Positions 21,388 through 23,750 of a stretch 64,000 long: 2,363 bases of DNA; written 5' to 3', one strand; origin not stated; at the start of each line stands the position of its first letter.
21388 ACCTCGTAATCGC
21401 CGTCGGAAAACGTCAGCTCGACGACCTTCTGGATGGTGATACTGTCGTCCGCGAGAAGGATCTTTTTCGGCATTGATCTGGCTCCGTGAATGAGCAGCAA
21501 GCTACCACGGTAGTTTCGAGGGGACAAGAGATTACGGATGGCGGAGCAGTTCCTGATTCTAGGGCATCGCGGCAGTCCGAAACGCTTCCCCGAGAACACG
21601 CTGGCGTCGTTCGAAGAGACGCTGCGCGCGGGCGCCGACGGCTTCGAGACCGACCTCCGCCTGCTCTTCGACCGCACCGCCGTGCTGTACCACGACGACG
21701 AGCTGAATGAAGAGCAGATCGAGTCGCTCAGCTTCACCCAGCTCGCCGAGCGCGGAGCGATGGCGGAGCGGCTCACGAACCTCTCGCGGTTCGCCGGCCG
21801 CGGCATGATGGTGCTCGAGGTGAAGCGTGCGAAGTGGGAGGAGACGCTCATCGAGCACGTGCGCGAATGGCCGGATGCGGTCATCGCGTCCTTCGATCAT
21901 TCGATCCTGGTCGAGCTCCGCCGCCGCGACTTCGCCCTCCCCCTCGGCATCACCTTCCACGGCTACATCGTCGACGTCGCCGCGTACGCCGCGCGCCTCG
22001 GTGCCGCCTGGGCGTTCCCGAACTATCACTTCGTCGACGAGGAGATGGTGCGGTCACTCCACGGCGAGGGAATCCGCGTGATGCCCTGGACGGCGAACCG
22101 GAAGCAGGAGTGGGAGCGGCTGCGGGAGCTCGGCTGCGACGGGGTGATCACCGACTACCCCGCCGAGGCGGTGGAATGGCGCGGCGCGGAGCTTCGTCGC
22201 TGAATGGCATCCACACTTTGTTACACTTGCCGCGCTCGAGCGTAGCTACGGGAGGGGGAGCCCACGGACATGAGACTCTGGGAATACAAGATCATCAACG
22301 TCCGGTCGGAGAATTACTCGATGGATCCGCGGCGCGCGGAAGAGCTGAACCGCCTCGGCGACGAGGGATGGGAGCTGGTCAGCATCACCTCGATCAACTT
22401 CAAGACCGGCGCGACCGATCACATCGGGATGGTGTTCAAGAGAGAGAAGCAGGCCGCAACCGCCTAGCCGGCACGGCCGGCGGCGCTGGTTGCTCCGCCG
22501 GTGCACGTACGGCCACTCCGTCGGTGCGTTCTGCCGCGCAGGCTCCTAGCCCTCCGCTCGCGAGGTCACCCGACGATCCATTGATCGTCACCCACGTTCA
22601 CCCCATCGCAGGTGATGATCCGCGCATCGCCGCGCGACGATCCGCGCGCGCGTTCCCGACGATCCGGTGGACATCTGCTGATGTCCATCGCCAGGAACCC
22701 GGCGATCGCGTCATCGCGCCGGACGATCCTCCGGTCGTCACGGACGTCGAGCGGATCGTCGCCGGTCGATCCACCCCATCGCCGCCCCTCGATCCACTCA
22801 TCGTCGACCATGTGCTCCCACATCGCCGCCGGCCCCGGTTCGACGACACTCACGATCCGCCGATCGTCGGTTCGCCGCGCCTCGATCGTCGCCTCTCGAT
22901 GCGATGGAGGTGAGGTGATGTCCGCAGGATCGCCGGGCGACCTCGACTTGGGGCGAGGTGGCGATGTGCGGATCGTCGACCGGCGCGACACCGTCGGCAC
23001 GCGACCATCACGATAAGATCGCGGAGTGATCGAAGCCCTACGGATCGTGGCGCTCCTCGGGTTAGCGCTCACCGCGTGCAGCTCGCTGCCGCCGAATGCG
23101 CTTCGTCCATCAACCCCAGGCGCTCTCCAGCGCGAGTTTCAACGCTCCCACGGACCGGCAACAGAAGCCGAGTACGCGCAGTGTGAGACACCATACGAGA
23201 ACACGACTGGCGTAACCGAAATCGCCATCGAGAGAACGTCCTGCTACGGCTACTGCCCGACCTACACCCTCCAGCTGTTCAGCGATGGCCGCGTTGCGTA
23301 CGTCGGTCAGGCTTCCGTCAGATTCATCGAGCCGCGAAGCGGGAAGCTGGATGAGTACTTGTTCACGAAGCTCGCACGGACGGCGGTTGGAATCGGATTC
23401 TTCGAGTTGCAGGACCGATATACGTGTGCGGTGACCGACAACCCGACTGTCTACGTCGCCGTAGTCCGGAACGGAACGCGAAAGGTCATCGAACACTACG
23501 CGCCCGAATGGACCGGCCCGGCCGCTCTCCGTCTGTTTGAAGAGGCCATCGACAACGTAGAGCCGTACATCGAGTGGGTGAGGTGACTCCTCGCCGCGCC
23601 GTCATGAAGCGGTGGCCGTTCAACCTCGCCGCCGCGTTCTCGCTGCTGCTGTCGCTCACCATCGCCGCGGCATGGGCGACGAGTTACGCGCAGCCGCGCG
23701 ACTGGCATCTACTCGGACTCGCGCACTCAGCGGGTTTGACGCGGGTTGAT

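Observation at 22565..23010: GATC-dense array of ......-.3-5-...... palindromes in a 550-bp non-coding gap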

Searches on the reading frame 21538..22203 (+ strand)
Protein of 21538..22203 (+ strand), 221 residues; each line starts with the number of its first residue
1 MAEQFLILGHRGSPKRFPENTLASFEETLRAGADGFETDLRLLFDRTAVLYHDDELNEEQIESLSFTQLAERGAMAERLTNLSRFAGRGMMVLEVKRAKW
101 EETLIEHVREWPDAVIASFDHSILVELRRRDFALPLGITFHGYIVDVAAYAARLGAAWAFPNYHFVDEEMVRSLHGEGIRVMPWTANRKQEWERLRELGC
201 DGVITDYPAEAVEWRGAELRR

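Call 9: search_protein_families(library=pfam, proteins=[window:21538-22203:+], max_evalue=1)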
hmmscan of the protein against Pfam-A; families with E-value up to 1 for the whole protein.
window:21538-22203:+ (221 aa): 2 families
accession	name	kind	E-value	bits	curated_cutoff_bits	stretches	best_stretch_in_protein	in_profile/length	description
PF03009.23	GDPD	-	6.3e-34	118.6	23.6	2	107-209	134-243/244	Glycerophosphoryl diester phosphodiesterase family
PF13653.12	GDPD_2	-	5.4e-08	33.5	27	1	180-209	1-30/30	Glycerophosphoryl diester phosphodiesterase family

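Call 10: find_encoding_contigs(protein=window:21538-22203:+, flank=6000, max_places=6)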
Protein window:21538-22203:+ (221 aa): 3 contigs read that carry it; 3 places shown.
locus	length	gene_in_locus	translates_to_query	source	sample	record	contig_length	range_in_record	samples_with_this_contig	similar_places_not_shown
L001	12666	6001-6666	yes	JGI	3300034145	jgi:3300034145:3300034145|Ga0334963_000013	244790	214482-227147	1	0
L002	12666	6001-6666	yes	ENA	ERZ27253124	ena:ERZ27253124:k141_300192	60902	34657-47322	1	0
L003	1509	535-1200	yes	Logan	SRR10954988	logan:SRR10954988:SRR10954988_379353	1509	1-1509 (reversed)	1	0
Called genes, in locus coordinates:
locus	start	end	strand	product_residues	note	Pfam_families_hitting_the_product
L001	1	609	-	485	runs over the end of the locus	PF00773:RNB, PF18614:RNase_II_C_S1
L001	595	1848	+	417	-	PF02682:CT_C_D, PF02626:CT_A_B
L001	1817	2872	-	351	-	-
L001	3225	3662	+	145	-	-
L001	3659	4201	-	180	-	PF01923:Cob_adeno_trans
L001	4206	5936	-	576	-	PF00072:Response_reg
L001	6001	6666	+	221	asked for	PF03009:GDPD, PF13653:GDPD_2 (weak)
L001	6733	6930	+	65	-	PF13783:DUF4177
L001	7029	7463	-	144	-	-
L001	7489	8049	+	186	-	PF20033:DUF6438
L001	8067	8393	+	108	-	-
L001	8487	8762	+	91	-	PF05534:HicB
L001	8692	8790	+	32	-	-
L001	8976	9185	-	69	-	-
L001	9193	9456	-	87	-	-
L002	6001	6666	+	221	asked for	PF03009:GDPD, PF13653:GDPD_2 (weak)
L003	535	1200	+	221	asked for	PF03009:GDPD, PF13653:GDPD_2 (weak)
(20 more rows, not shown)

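Call 12: find_related_loci(query=window:21538-22203:+, collection=genome_contigs, flank=6000)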
Query window:21538-22203:+ (221 aa) in genome_contigs; peptide patterns used: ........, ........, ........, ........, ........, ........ (x = any residue, [..] = any of these).
111 stretches matched a pattern; 6 encode a relative of the query (tblastn E <= 1e-3); 6 distinct loci.
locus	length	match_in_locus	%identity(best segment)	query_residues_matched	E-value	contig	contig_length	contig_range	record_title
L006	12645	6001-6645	80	1-215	6e-119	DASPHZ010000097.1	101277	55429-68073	MAG TPA_asm: Thermoanaerobaculia bacterium isolate SMAG_U11969 k141_266940, whole genome shotgun sequence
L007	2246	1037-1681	78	1-215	5e-123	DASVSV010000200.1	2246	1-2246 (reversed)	MAG TPA_asm: Thermoanaerobaculia bacterium isolate SMAG_U3271 k141_358007, whole genome shotgun sequence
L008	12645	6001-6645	79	1-215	2e-116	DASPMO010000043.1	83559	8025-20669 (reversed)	MAG TPA_asm: Thermoanaerobaculia bacterium isolate SMAG_U12094 k141_163242, whole genome shotgun sequence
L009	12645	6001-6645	78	1-215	9e-116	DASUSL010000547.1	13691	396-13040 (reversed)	MAG TPA_asm: Thermoanaerobaculia bacterium isolate SMAG_U1735 k141_1552929, whole genome shotgun sequence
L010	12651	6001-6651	73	1-217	4e-108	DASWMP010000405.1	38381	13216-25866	MAG TPA_asm: Thermoanaerobaculia bacterium isolate SMAG_U3390 k141_30249, whole genome shotgun sequence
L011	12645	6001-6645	70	1-215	6e-105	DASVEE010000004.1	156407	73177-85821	MAG TPA_asm: Thermoanaerobaculia bacterium isolate SMAG_U2052 k141_1193052, whole genome shotgun sequence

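Call 49: find_related_loci(query=window:21538-22203:+, collection=metagenome_contigs, flank=4000)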
Query window:21538-22203:+ (221 aa) in metagenome_contigs; peptide patterns used: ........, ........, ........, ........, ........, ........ (x = any residue, [..] = any of these).
127 stretches matched a pattern; 7 encode a relative of the query (tblastn E <= 1e-3); 7 distinct loci.
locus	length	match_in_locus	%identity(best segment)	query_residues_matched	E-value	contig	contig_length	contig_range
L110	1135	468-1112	92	1-215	1e-139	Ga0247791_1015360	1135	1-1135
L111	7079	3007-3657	79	1-217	2e-119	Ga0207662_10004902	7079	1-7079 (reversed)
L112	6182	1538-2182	80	1-215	3e-119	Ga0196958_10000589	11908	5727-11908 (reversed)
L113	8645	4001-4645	79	1-215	9e-117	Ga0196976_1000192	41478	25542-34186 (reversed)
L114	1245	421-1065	76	1-215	8e-124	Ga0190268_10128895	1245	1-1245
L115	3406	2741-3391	77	1-217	1e-112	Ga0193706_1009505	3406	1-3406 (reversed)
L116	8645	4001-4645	77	1-215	7e-108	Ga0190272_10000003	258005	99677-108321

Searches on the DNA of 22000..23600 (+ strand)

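Call 6: search_rna_families(source=window, start=22000, end=23600, threshold=evalue, max_evalue=1)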
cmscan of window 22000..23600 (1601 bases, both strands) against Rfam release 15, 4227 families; matches with E-value up to 1: 1.
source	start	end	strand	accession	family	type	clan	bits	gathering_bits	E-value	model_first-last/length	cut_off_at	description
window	22580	22703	-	RF02828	Scr3920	Gene; sRNA;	-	24.4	88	0.043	1-125/125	no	Streptomyces RNA 3920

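Call 41: search_dna_similar(query=window:22540-23010:+, collection=plasmids, mode=distant, max_evalue=0.01, max_rows=15)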
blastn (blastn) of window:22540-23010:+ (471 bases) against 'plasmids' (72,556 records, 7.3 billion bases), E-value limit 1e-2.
No match.

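Call 42: search_dna_similar(query=window:22540-23010:+, collection=phages, mode=distant, max_evalue=0.01, max_rows=15)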
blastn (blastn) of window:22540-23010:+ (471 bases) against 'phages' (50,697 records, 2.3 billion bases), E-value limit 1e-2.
No match.

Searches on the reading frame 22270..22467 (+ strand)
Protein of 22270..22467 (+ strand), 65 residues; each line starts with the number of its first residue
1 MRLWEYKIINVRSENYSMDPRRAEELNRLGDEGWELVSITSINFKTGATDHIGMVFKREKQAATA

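Call 9: search_protein_families(library=pfam, proteins=[window:22270-22467:+], max_evalue=1)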
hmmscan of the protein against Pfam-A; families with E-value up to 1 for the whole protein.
window:22270-22467:+ (65 aa): 2 families
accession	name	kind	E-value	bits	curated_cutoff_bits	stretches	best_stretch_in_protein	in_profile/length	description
PF13783.11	DUF4177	-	5.4e-12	46.2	25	1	4-59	1-65/65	Domain of unknown function (DUF4177)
PF06399.18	GFRP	-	0.24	11.6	25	1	8-44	39-74/83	GTP cyclohydrolase I feedback regulatory protein (GFRP)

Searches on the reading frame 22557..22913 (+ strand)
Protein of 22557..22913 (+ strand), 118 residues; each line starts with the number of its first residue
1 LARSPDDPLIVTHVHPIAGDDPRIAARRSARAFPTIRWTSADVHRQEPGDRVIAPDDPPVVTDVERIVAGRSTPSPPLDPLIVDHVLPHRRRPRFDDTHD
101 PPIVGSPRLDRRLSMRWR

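Call 9: search_protein_families(library=pfam, proteins=[window:22557-22913:+], max_evalue=1)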
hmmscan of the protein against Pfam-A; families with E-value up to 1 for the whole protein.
window:22557-22913:+ (118 aa): 0 families

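Call 53: find_homologous_proteins(query=window:22557-22913:+, max_evalue=0.01)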
Query window:22557-22913:+: 23 candidates shared short words with the query, none scored E <= 0.01.
